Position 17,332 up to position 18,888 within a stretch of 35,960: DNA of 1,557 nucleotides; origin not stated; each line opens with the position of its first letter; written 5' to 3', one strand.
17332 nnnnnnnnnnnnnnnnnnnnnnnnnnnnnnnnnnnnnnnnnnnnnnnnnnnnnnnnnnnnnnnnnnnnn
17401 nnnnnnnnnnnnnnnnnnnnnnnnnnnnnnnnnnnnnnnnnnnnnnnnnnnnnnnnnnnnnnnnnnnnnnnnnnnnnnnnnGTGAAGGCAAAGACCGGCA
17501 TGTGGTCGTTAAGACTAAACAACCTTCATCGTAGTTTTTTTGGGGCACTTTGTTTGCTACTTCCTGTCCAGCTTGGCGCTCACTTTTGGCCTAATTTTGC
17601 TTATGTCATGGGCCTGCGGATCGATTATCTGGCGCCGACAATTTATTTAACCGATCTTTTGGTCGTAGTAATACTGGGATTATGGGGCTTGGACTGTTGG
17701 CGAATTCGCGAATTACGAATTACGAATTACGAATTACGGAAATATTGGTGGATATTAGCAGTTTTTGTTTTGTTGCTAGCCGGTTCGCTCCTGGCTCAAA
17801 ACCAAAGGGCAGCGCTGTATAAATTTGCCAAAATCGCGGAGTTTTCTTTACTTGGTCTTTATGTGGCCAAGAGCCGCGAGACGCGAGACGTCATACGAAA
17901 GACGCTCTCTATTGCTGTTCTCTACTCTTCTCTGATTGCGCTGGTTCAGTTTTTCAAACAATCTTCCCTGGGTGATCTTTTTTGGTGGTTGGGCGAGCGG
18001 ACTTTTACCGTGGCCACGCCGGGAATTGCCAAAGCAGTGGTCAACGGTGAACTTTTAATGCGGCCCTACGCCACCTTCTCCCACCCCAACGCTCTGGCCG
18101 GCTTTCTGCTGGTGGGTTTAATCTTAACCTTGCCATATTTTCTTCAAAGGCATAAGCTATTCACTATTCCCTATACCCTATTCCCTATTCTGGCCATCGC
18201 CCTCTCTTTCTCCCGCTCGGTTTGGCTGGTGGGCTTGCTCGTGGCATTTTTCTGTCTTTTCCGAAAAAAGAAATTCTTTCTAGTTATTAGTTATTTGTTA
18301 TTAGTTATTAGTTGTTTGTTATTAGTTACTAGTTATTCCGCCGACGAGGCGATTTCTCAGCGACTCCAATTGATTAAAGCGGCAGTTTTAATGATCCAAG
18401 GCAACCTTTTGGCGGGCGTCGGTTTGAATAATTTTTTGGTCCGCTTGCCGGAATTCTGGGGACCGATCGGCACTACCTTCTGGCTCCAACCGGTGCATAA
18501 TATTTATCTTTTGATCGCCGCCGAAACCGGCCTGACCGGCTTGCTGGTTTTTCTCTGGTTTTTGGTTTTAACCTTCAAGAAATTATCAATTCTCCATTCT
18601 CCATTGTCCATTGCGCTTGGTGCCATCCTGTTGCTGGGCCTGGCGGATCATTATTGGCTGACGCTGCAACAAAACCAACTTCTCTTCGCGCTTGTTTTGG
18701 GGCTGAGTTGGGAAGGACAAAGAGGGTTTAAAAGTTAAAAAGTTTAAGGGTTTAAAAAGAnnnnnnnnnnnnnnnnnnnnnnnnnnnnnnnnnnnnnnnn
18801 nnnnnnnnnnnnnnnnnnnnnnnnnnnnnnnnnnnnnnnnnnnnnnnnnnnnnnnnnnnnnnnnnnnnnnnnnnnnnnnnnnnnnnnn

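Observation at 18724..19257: Second four-helix-bundle gene bracketed by 8-bp periodic arrays, with a complementary array inside its own 3' coding end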

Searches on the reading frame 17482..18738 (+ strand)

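Call 9: search_protein_families(library=pfam, proteins=[window:17482-18738:+], max_evalue=0.01)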
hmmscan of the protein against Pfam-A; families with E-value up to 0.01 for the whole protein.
window:17482-18738:+ (418 aa): 1 family
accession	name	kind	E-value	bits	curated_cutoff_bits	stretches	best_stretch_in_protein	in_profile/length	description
PF04932.20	Wzy_C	-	8.2e-13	48.8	31.7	1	233-358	4-149/149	O-Antigen ligase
